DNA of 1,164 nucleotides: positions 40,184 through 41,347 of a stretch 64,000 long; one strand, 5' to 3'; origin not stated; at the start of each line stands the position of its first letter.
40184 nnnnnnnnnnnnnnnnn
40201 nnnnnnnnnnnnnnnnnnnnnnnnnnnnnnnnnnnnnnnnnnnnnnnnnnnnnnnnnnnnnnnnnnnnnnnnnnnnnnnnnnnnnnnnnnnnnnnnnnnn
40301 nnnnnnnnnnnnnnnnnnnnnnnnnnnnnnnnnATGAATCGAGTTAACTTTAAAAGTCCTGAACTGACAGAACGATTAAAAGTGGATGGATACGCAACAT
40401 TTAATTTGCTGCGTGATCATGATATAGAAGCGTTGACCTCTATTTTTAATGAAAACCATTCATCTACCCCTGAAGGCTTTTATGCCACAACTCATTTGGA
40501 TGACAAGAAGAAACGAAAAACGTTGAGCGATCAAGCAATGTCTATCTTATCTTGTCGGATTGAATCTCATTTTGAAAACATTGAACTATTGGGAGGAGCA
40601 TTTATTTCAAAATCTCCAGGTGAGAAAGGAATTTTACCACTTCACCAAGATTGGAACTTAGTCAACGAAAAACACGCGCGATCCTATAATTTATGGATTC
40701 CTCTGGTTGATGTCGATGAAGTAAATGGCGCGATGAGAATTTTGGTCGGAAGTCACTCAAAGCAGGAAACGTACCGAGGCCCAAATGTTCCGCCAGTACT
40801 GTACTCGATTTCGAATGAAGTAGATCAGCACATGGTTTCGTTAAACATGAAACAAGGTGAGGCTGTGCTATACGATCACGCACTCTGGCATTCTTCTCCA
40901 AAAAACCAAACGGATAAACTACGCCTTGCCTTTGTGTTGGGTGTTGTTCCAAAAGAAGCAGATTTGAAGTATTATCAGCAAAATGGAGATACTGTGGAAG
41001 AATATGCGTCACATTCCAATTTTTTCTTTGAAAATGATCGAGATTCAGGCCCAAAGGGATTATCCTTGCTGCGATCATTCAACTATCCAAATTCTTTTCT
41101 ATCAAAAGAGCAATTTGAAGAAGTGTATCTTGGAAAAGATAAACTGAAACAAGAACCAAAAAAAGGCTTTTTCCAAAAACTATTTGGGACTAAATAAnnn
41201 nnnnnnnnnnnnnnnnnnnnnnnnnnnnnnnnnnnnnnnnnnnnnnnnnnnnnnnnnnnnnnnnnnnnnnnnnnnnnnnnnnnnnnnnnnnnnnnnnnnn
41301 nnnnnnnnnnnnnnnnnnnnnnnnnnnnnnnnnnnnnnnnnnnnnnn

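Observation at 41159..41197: Every PhyH paralog ends in a MinD-like amphipathic membrane-targeting tail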

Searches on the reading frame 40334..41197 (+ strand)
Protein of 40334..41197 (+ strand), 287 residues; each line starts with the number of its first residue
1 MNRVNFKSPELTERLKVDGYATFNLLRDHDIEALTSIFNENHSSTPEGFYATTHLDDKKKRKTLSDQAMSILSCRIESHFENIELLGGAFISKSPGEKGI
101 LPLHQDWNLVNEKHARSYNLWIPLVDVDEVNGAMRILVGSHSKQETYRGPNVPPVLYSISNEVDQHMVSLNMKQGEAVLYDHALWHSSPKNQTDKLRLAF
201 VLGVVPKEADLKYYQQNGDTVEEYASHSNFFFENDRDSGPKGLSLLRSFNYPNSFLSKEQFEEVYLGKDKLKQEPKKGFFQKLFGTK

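Call 3: search_protein_families(library=pfam, proteins=[window:40334-41197:+], max_evalue=0.01)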
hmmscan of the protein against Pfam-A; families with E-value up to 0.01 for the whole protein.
window:40334-41197:+ (287 aa): 2 families
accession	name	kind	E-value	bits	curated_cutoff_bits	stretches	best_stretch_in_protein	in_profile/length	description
PF05721.19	PhyH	-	6e-20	72.9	22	1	51-198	58-212/213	Phytanoyl-CoA dioxygenase (PhyH)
PF13759.12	2OG-FeII_Oxy_5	-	0.0059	17.4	27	0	161-200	59-98/101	Putative 2OG-Fe(II) oxygenase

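Call 8: find_homologous_proteins(query=window:40334-41197:+, max_evalue=0.001)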
Query window:40334-41197:+ (287 aa): 160 proteins with E <= 0.001 among 1111 candidates; the best 120 are listed.
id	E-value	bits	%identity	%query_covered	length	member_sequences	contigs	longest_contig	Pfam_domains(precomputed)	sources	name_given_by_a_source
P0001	8.4e-192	654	100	100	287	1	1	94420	PF05721.20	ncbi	-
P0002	2.6e-169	580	89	100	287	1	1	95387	PF05721.20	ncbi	-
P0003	2.7e-167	573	85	100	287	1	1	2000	PF05721.20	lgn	-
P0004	8.1e-166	568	86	100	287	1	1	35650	PF05721.20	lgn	-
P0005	1.5e-164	564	87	100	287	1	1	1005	PF05721.20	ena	-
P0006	1.7e-164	564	85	100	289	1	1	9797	PF05721.20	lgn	-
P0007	7.5e-164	562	86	100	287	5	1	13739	PF05721.20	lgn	-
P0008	2.0e-163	561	84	100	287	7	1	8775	PF05721.20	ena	-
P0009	4.3e-163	560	85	100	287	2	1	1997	PF05721.20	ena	-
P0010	1.1e-162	558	84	100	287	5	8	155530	PF05721.20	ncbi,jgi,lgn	ncbi:MAG: ectoine hydroxylase-related dioxygenase (phytanoyl-CoA dioxygenase family) [Crocinitomicac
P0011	5.2e-162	556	85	100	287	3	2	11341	PF05721.20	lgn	-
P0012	8.3e-162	555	84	100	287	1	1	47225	PF05721.20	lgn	-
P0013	2.1e-161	554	85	100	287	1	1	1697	PF05721.20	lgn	-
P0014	9.1e-161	552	84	100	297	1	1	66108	PF05721.20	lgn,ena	-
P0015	7.3e-160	549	83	100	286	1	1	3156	PF05721.20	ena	-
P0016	2.7e-158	544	82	100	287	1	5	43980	PF05721.20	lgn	-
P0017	5.4e-158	543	83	100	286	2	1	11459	PF05721.20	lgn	-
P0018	3.0e-157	540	81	99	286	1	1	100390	PF05721.20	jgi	-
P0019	7.2e-157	539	82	100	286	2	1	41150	PF05721.20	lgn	-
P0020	9.4e-156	535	82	100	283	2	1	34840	PF05721.20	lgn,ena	-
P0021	2.8e-155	534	81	100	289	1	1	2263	PF05721.20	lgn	-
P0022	4.8e-155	533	80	100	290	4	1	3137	PF05721.20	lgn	-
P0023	4.9e-155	533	82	99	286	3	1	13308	PF05721.20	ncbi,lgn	-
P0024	2.8e-154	531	79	100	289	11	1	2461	PF05721.20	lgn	-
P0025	4.1e-154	530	80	100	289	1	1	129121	PF05721.20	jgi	jgi:hypothetical protein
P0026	7.7e-154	529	80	100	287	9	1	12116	PF05721.20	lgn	-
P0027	6.2e-153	526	80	99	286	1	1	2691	PF05721.20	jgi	-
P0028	7.7e-153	526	79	100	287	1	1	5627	PF05721.20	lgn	-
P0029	1.0e-152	526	79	100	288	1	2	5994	PF05721.20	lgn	-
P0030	1.4e-152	525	80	100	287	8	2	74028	PF05721.20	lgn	-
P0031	1.7e-152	525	79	100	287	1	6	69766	PF05721.20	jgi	jgi:hypothetical protein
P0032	2.2e-151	521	79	100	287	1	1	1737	PF05721.20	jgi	jgi:hypothetical protein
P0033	7.8e-151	519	79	100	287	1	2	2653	PF05721.20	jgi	jgi:hypothetical protein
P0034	8.8e-150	516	78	100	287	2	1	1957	PF05721.20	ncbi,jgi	jgi:hypothetical protein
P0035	6.3e-149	513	78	100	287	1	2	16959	PF05721.20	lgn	-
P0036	6.6e-148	510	78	100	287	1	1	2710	PF05721.20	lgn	-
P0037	1.2e-147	509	77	99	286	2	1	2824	PF05721.20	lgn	-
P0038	1.5e-147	509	79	99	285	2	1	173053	PF05721.20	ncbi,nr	ncbi:MAG: phytanoyl-CoA dioxygenase family protein [Fluviicola sp.]|nr:phytanoyl-CoA dioxygenase fam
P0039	1.4e-145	502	76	99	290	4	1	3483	PF05721.20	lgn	-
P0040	7.3e-140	483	74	100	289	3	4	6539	PF05721.20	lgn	-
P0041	1.4e-130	453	69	99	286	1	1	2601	PF05721.20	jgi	jgi:ectoine hydroxylase-related dioxygenase (phytanoyl-CoA dioxygenase family)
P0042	2.4e-129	449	70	99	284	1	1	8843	PF05721.20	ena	-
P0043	3.2e-128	445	69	100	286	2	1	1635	PF05721.20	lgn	-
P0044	7.4e-124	431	68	99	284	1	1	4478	PF05721.20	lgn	-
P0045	6.0e-123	428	70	95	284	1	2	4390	PF05721.20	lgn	-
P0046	1.0e-122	427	66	100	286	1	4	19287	PF05721.20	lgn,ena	-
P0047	6.0e-122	425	65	99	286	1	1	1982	PF05721.20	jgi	-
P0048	6.8e-122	424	66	99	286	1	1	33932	PF05721.20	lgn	-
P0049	3.5e-121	422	66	99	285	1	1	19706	PF05721.20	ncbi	ncbi:MAG: phytanoyl-CoA dioxygenase family protein [Crocinitomicaceae bacterium]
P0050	2.5e-120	419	66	99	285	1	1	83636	PF05721.20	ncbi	-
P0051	3.1e-119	416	64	99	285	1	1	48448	PF05721.20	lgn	-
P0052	7.5e-118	411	64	100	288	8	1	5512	PF05721.20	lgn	-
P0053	7.7e-118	411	64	99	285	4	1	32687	PF05721.20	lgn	-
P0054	3.4e-117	409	64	100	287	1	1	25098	PF05721.20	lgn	-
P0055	9.0e-109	381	81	71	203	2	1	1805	PF05721.20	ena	-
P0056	1.1e-108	381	61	100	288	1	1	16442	PF05721.20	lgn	-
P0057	5.7e-108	379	66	87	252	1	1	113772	PF05721.20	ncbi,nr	ncbi:MAG: phytanoyl-CoA dioxygenase family protein [Crocinitomicaceae bacterium]|nr:phytanoyl-CoA di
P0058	1.0e-105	371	60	98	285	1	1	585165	PF05721.20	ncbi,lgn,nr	ncbi:MAG: phytanoyl-CoA dioxygenase family protein [Crocinitomicaceae bacterium]|nr:phytanoyl-CoA di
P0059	1.1e-105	371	59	100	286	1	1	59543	PF05721.20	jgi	jgi:hypothetical protein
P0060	5.0e-105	369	58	96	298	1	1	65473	PF05721.20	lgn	-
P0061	2.0e-104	367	62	93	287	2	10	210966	PF05721.20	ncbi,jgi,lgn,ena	jgi:hypothetical protein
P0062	5.1e-104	366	59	96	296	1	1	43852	PF05721.20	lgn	-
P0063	1.0e-103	365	58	99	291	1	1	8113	PF05721.20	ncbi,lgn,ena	-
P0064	1.0e-102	361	56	99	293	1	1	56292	PF05721.20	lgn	-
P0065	1.7e-101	357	57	99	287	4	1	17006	PF05721.20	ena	-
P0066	1.4e-100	354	55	98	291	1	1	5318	PF05721.20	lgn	-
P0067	2.3e-100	354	56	100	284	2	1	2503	PF05721.20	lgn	-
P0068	3.6e-100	353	57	100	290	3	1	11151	PF05721.20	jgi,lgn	jgi:hypothetical protein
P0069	1.5e-99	351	54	100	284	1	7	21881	PF05721.20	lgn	-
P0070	3.9e-99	350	55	99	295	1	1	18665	PF05721.20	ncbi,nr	ncbi:MAG: phytanoyl-CoA dioxygenase family protein [Flavobacteriales bacterium]|nr:phytanoyl-CoA dio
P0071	2.1e-98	347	55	100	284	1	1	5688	PF05721.20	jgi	jgi:hypothetical protein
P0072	2.3e-98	347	56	97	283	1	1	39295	PF05721.20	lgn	-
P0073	4.5e-98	346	55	99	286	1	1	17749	PF05721.20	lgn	-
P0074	3.5e-97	343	54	99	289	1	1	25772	PF05721.20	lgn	-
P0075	6.6e-97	342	56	98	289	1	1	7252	PF05721.20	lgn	-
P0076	1.5e-95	338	55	99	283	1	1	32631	PF05721.20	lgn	-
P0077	2.2e-94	334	55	99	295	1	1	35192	PF05721.20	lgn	-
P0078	4.2e-93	330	54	99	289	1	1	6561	PF05721.20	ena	-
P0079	1.2e-88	315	52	98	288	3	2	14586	PF05721.20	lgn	-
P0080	2.1e-88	315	54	93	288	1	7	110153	PF05721.20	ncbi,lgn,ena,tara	tara:strand:- start:18418 stop:19284 length:867 start_codon:yes stop_codon:yes gene_type:complete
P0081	2.7e-87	311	53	93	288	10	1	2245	PF05721.20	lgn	-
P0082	3.0e-87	311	59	82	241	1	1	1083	PF05721.20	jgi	-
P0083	4.5e-86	307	65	73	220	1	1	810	PF05721.20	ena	-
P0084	1.0e-85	306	50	98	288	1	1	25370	PF05721.20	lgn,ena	-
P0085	3.0e-85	304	49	97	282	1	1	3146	PF05721.20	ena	-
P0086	5.2e-85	303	51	98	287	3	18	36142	PF05721.20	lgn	-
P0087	8.7e-85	303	52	93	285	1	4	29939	PF05721.20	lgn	-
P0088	6.9e-83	296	48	97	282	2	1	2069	PF05721.20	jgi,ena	-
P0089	1.4e-82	295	49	98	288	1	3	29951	PF05721.20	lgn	-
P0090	3.9e-80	287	48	98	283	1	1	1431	PF05721.20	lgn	-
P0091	1.1e-77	279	48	96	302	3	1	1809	PF05721.20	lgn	-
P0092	3.8e-77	278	53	80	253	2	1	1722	PF05721.20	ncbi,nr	ncbi:MAG: phytanoyl-CoA dioxygenase family protein [Flavobacteriales bacterium]|nr:phytanoyl-CoA dio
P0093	2.6e-76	275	46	99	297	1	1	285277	PF05721.20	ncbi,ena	-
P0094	1.0e-75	273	48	92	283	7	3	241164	PF05721.20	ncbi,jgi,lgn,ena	ncbi:MAG: phytanoyl-CoA dioxygenase family protein [Dokdonia sp.]|jgi:hypothetical protein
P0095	4.3e-75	271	46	91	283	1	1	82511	PF05721.20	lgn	-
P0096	2.2e-74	269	53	82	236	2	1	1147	PF05721.20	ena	-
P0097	7.1e-74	267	46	95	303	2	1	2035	PF05721.20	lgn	-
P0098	2.3e-67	246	43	91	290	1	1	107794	PF05721.20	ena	-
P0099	2.4e-67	245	42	91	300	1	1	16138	PF05721.20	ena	-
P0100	5.6e-66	241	44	95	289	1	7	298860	PF05721.20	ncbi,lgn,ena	-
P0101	1.1e-65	240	40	97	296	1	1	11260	PF05721.20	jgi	jgi:hypothetical protein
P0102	2.0e-65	239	41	94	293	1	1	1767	PF05721.20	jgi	jgi:hypothetical protein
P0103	2.1e-65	239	42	99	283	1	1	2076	PF05721.20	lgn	-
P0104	3.7e-65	238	43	92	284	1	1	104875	PF05721.20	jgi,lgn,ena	-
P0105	5.3e-65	238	43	99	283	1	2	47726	PF05721.20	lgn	-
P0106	3.1e-64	235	44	89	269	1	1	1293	PF05721.20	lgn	-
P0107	1.1e-63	233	43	94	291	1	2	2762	PF05721.20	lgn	-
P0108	1.8e-63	233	43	99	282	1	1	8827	PF05721.20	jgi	jgi:hypothetical protein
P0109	2.3e-63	232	44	93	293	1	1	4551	PF05721.20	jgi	jgi:hypothetical protein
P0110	2.6e-63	232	41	98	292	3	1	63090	PF05721.20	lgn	-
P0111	3.4e-62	229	41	99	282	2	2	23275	PF05721.20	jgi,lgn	jgi:hypothetical protein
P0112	4.6e-62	228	42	100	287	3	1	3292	PF05721.20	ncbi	-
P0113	6.6e-62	228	41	98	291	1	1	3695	PF05721.20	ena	-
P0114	9.0e-61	224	39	98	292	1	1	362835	PF05721.20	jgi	-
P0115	1.0e-60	224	41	99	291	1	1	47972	PF05721.20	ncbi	-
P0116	9.5e-60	221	42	95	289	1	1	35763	PF05721.20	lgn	-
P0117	3.8e-59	219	39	94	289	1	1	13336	PF05721.20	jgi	jgi:Phytanoyl-CoA dioxygenase (PhyH)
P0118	6.8e-59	218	43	93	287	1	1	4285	PF05721.20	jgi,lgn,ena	-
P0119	2.0e-58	216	42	94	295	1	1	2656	PF05721.20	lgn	-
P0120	3.3e-58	215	40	95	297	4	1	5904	PF05721.20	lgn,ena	-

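Call 13: search_solved_structures(query=window:40334-41197:+, max_evalue=1, show_alignments=1)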
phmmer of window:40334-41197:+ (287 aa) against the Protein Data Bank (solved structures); distinct sequences matched with E-value up to 1: 12.
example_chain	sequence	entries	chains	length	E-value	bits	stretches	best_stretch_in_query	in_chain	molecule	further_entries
4xab_A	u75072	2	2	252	0.0014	21.4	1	69-208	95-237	EvdO2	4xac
6zyk_A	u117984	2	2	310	0.0025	20.6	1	116-205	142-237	Monooxygenase | Uncharacterized protein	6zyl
7eyw_C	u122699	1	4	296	0.0045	19.7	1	86-203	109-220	2-oxoglutarate/Fe(II)-dependent dioxygenase SptF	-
9c9n_A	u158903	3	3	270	0.0049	19.6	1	81-216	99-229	Fe/2-OG dependent dioxygenase MysH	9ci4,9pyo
9pze_A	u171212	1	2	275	0.0051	19.6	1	81-216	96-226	Fe/2-OG dependent dioxygenase MysH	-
7fcb_C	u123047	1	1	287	0.01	18.6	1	87-203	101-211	2-oxoglutarate/Fe(II)-dependent dioxygenase SptF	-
7eyr_C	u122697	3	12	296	0.011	18.4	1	86-203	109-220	2-oxoglutarate/Fe(II)-dependent dioxygenase SptF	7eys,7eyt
7eyu_B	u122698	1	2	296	0.011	18.4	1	86-203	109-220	2-oxoglutarate/Fe(II)-dependent dioxygenase SptF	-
2opw_A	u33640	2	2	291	0.024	17.4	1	88-203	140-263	PHYHD1 protein | Phytanoyl-CoA dioxygenase domain-containing protein 1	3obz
5ep9_A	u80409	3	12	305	0.029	17.1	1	117-200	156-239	SnoN,Epimerase SnoN | SnoN,SnoN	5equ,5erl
2rdn_A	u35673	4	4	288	0.17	14.6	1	92-197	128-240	1-deoxypentalenic acid 11-beta hydroxylase; Fe(II)/alpha-ketoglutarate dependent hydroxyla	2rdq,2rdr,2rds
5epa_A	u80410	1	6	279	0.48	13.1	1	110-214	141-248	SnoK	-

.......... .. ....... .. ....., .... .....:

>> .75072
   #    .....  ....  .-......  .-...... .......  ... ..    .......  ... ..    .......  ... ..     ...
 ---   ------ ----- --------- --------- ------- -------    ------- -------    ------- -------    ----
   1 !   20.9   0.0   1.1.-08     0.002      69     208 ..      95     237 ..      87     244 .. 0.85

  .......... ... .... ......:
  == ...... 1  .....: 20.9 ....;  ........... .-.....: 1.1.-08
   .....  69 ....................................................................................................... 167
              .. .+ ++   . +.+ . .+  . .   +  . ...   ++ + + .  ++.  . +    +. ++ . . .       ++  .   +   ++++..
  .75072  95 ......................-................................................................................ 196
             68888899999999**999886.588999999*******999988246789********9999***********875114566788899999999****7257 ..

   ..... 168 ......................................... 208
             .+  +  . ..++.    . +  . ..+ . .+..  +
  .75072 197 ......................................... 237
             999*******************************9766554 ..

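Call 20: search_protein_representatives(protein=window:40334-41197:+)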
Query: 287 residues. Proteins with E-value up to 0.001 (for the whole library): 2812; up to 1e-10: 2022; up to 1e-30: 220. The best 150 are listed.
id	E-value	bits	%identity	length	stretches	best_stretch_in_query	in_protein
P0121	5.6e-104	363.9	37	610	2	7-262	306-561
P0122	2.3e-98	345.5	36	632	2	8-269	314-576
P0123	7.0e-97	340.6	33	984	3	2-237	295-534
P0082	9.4e-88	310.7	60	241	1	29-264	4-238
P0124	4.3e-87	308.5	31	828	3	6-263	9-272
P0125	2.1e-86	306.3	35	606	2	10-260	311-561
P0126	4.2e-84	298.7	35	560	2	6-235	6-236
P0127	1.5e-80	287.1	34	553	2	15-267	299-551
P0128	4.6e-79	282.2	35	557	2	8-260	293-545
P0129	6.7e-76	271.8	28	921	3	11-268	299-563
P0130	1.6e-75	270.6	34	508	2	15-221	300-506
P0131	6.9e-75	268.5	33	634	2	6-280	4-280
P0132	4.7e-74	265.8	29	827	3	23-281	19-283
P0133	2.4e-73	263.4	32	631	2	6-265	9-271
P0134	1.9e-72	260.5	32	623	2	6-283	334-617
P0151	9.6e-60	218.8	44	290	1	6-285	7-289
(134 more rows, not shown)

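Call 22: predict_structure(alignment_id=A1)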
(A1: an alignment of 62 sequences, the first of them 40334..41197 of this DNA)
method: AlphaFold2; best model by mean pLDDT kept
length: 287 residues; sequences in the alignment: 62
mean_pLDDT: 93.3   pTM: 0.89
mean pLDDT of the five models: 93.3, 92.8, 92.0, 91.8, 91.5
residues with pLDDT >= 90: 244; 70-90: 25; 50-70: 17; < 50: 1
segments of 3 or more residues with pLDDT < 50: none
pLDDT, mean of each block of 10 residues (from residue 1): 98 99 98 98 91 91 97 98 97 94 96 98 98 98 94 92 98 98 98 97 98 94 96 88 96 90 90 56 56
secondary structure, 60 per line:
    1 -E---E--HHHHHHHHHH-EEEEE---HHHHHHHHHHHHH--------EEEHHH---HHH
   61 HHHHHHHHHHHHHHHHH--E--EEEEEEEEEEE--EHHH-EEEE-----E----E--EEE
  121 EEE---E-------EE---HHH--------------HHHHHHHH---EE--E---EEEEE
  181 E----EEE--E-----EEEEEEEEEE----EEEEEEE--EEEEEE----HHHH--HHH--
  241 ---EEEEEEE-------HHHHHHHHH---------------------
elements in order: H9-18 E20-24 H28-40 E49-51 H58-77 E83-93 E101-104 E118-123 H157-164 E176-181 E186-188 E197-206 E211-217 E220-225 H230-233 E244-250 H258-266

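Call 27: fold_search(model_id=the predicted structure, library=pdb)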
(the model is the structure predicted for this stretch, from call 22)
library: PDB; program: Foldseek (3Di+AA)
matches with E <= 10: 1647; with E <= 0.001: 489
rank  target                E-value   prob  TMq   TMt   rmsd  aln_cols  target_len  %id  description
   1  9c9n                  3.2e-13  1.00  0.50  0.54   6.5       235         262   20  Crystal structure of Fe/2-OG dependent dioxygenase MysH in complex with nickel and succinate (released 2025-10-08)
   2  9ci4                  1.7e-12  1.00  0.51  0.58   5.7       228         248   21  Crystal structure of Fe/2-OG dependent dioxygenase MysH (Apo form) (released 2026-03-18)
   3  5ep9_C                2.3e-12  1.00  0.47  0.54   9.1       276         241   17  Crystal structure of the non-heme alpha ketoglutarate dependent epimerase SnoN from nogalamycin biosynthesis (released 2016-05-11)
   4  5erl_A                2.6e-12  1.00  0.50  0.55   8.5       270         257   17  Crystal structure of the epimerase SnoN in complex with Ni2+, succinate and nogalamycin RO (released 2016-05-11)
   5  5ep9_A                3.0e-12  1.00  0.49  0.54  11.4       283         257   17  Crystal structure of the non-heme alpha ketoglutarate dependent epimerase SnoN from nogalamycin biosynthesis (released 2016-05-11)
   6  5ep9_D                3.1e-12  1.00  0.48  0.56   9.0       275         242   16  Crystal structure of the non-heme alpha ketoglutarate dependent epimerase SnoN from nogalamycin biosynthesis (released 2016-05-11)
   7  7eyu_B                3.3e-12  1.00  0.48  0.52   7.0       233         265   19  Fe(II)/(alpha)ketoglutarate-dependent dioxygenase SptF-N65T mutant with andiconin D (released 2022-04-20)
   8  2fct_A                3.3e-12  1.00  0.48  0.46  10.6       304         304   16  SyrB2 with Fe(II), chloride, and alpha-ketoglutarate (released 2006-03-21)
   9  5ep9_B                3.7e-12  1.00  0.48  0.54   8.7       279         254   16  Crystal structure of the non-heme alpha ketoglutarate dependent epimerase SnoN from nogalamycin biosynthesis (released 2016-05-11)
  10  5equ_A                4.2e-12  1.00  0.51  0.56   8.4       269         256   17  Crystal structure of the epimerase SnoN in complex with Fe3+, alpha ketoglutarate and nogalamycin RO (released 2016-05-11)
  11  2fct_B                5.2e-12  1.00  0.45  0.44   8.3       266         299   17  SyrB2 with Fe(II), chloride, and alpha-ketoglutarate (released 2006-03-21)
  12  5epa_F                5.5e-12  1.00  0.49  0.54   6.2       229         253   16  Crystal structure of non-heme alpha ketoglutarate dependent carbocyclase SnoK from nogalamycin biosynthesis (released 2016-05-11)
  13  8zyb_D                7.4e-12  1.00  0.46  0.49   6.7       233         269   17  a-KG dependent oxygenase (released 2025-06-18)
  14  5erl_D                7.4e-12  1.00  0.48  0.53   7.9       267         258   16  Crystal structure of the epimerase SnoN in complex with Ni2+, succinate and nogalamycin RO (released 2016-05-11)
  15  5epa_A                8.7e-12  1.00  0.52  0.57   5.7       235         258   16  Crystal structure of non-heme alpha ketoglutarate dependent carbocyclase SnoK from nogalamycin biosynthesis (released 2016-05-11)
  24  7fcb                  2.6e-11  1.00  0.48  0.51   6.9       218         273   20  SptF 9 residues truncated mutant (released 2022-04-20)
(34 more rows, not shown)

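Call 28: find_encoding_contigs(protein=P0151, flank=10000, max_places=3)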
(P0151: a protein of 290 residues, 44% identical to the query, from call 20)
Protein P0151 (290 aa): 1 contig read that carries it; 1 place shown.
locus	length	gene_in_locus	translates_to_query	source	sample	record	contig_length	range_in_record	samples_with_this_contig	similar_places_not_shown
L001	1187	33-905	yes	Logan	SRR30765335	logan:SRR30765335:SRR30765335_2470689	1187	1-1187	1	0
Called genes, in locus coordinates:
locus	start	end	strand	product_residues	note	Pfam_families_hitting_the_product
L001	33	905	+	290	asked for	PF05721:PhyH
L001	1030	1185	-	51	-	?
